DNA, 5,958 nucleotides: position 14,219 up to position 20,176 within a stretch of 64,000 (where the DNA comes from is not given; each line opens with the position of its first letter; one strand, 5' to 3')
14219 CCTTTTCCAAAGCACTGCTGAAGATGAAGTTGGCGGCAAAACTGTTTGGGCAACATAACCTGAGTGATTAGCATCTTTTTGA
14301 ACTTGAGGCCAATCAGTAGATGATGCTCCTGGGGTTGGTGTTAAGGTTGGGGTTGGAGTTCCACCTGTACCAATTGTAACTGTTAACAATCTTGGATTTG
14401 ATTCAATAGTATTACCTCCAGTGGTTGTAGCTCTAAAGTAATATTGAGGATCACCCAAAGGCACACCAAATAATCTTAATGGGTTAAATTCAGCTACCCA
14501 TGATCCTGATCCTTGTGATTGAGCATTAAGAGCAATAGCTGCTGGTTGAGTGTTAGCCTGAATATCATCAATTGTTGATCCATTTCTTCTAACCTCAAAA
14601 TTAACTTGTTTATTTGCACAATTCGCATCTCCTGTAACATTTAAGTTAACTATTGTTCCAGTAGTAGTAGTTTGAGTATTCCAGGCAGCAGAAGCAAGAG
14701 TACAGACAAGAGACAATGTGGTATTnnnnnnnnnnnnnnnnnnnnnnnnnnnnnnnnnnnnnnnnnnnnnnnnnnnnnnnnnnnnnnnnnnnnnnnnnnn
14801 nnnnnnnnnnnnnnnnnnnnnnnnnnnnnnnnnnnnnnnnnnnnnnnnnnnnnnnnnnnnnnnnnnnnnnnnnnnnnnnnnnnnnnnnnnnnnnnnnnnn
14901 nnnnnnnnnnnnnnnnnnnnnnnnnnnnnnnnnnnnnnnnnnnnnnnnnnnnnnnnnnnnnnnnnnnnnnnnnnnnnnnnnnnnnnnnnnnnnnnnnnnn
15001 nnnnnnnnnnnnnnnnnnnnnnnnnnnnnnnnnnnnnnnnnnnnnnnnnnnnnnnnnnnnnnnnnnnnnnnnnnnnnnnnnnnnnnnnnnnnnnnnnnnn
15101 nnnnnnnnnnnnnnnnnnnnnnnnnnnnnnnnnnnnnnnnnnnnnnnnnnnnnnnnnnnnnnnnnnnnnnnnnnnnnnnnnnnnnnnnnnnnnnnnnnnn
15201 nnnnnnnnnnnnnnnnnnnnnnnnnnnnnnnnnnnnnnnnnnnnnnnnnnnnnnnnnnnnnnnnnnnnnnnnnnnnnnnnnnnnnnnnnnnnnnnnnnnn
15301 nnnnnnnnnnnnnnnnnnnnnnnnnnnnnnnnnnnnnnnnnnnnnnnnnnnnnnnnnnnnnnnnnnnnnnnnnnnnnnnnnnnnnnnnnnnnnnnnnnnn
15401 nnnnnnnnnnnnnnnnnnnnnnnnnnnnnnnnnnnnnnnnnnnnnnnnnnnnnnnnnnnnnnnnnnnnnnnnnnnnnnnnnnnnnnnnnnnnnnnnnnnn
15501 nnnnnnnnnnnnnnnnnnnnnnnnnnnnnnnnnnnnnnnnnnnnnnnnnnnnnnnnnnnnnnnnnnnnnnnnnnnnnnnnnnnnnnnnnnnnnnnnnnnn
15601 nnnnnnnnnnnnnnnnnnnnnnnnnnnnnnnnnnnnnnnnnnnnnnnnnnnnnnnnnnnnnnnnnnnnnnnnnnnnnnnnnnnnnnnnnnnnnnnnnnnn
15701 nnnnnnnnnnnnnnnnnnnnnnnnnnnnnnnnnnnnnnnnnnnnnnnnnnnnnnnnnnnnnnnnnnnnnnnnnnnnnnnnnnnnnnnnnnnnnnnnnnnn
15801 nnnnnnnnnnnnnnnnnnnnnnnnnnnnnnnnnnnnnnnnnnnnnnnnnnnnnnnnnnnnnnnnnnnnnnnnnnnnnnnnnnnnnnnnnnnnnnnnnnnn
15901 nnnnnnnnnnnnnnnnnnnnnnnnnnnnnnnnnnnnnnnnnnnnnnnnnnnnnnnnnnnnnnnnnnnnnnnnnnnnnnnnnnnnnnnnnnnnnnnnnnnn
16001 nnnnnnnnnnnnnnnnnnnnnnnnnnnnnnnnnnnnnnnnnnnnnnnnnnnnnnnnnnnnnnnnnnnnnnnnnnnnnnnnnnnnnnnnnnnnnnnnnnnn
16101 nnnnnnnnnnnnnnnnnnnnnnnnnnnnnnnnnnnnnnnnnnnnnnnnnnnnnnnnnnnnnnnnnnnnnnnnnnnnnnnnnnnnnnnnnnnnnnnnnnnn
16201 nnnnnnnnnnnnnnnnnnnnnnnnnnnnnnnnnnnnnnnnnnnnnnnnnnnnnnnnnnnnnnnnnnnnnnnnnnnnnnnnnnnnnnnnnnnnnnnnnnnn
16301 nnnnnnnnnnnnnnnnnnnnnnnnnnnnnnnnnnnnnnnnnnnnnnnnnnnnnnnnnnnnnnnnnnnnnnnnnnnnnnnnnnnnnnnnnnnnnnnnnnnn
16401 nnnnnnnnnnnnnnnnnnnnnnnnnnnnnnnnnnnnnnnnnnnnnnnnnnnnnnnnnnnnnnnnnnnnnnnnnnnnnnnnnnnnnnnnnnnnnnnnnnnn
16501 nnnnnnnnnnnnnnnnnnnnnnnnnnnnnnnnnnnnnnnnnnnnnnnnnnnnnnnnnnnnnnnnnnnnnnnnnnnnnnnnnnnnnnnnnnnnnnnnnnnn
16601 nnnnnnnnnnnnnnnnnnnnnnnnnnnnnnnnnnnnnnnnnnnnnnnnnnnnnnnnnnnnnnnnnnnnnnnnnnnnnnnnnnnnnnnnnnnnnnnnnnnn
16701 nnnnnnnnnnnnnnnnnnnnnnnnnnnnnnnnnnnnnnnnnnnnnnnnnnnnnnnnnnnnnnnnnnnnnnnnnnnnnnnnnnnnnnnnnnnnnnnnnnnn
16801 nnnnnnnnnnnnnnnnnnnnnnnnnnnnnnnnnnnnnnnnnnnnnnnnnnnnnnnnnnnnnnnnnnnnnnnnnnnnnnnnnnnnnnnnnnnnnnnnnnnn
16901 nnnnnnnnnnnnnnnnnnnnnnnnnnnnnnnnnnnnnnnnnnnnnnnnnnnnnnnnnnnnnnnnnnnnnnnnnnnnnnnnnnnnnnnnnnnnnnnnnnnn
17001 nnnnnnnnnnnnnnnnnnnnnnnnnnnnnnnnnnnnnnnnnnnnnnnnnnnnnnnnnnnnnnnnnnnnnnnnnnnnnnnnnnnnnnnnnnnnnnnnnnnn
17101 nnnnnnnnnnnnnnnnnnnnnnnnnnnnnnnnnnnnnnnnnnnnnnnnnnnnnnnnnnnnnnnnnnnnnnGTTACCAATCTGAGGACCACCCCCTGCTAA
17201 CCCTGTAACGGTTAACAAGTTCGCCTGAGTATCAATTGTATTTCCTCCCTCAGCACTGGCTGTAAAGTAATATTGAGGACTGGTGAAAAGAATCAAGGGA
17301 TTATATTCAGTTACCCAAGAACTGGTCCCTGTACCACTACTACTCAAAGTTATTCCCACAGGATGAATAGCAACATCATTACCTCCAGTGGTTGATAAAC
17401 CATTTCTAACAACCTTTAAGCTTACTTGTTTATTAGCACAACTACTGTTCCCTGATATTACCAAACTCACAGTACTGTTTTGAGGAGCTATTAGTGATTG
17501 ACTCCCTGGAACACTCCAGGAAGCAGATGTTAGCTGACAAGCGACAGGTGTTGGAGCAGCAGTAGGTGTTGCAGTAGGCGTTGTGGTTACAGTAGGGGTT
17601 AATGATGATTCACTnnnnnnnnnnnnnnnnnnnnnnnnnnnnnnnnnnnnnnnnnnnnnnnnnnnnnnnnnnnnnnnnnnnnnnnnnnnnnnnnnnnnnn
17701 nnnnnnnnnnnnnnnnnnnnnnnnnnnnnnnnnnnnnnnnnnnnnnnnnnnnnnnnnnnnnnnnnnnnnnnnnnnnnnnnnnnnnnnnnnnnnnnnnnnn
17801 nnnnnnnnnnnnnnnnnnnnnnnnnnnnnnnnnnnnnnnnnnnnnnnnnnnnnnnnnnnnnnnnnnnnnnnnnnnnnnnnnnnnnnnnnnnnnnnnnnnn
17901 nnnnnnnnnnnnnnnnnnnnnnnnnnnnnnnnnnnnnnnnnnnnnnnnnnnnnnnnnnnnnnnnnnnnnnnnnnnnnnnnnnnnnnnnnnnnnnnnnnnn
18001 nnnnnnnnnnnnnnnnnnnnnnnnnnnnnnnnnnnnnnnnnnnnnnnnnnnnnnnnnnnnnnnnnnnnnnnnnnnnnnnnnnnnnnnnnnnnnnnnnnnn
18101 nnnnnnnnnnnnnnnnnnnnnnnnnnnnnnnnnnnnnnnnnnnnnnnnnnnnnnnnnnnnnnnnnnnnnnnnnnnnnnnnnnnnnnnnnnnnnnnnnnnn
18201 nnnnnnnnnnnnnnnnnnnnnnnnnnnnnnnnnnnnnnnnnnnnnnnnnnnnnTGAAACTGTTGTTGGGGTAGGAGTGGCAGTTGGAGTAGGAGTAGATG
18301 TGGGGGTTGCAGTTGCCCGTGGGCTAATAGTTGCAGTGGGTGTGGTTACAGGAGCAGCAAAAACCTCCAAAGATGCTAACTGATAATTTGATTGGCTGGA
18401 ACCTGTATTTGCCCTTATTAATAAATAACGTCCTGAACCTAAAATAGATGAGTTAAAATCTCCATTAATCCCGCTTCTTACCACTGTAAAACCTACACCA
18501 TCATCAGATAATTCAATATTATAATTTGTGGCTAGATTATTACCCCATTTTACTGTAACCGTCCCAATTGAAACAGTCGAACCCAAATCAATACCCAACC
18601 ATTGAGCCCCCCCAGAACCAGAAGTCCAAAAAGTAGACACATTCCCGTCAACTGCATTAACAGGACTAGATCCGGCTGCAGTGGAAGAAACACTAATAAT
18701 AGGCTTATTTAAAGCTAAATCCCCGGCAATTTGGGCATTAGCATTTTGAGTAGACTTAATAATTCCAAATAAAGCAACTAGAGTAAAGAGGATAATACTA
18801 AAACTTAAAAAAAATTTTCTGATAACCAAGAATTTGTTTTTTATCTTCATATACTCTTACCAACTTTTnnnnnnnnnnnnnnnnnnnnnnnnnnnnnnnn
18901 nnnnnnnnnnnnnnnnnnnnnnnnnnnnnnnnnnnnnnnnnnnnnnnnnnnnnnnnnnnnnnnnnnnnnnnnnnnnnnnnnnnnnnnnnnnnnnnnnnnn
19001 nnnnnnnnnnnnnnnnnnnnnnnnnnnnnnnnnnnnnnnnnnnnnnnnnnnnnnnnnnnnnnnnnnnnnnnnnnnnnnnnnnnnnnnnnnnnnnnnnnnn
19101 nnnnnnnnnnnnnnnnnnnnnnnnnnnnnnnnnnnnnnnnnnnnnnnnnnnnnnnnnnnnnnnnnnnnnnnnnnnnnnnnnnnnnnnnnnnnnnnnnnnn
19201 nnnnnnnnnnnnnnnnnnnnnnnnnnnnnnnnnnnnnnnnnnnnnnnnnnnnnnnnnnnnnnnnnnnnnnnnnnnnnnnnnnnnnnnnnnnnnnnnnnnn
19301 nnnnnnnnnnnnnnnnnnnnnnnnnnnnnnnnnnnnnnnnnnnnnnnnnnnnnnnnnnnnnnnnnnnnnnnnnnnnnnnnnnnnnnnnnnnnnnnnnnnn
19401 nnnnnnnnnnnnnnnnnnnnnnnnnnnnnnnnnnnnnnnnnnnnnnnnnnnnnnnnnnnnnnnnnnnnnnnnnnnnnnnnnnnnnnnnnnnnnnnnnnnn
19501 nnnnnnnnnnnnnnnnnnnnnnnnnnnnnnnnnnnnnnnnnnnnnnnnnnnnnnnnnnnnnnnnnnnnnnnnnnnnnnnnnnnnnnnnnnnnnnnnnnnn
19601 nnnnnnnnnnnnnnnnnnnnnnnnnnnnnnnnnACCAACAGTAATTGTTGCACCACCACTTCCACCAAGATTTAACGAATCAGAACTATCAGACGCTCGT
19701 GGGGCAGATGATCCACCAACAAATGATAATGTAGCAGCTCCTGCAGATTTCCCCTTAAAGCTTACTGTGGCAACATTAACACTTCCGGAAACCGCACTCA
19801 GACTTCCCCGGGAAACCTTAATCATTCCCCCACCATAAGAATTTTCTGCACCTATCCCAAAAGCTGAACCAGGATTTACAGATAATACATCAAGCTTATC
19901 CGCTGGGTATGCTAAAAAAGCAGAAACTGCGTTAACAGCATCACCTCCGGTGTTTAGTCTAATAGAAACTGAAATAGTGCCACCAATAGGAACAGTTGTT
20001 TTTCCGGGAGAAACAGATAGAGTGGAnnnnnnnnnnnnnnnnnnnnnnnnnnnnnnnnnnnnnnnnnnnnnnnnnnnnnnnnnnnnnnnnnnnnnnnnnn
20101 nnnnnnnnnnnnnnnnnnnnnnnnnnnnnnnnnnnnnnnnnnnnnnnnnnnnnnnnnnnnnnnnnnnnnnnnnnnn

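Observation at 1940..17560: Seven dispersed copies of an undescribed ~110-aa two-cysteine module, each followed by a Thr/Pro linker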

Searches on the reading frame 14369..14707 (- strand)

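Call 7: search_protein_families(library=pfam, proteins=[window:14369-14707:-], max_evalue=10)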
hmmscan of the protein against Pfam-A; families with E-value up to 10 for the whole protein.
seq(113 aa): 1 family
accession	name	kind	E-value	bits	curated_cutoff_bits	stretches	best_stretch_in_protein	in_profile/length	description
PF07212.18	Hyaluronidase_1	-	0.12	12.7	27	1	6-66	16-77/161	Hyaluronidase protein (HylP)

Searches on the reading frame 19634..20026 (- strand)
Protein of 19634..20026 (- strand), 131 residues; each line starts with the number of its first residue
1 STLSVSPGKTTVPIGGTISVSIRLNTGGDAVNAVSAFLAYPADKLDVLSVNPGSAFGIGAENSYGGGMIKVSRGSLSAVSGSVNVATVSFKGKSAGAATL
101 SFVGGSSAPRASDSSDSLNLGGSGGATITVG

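Call 86: search_solved_structures(query=window:19634-20026:-, max_evalue=10)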
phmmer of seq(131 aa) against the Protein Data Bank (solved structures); distinct sequences matched with E-value up to 10: 1.
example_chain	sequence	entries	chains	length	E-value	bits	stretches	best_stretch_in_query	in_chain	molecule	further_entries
9nlh_H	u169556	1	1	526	1.8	12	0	48-87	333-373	YheS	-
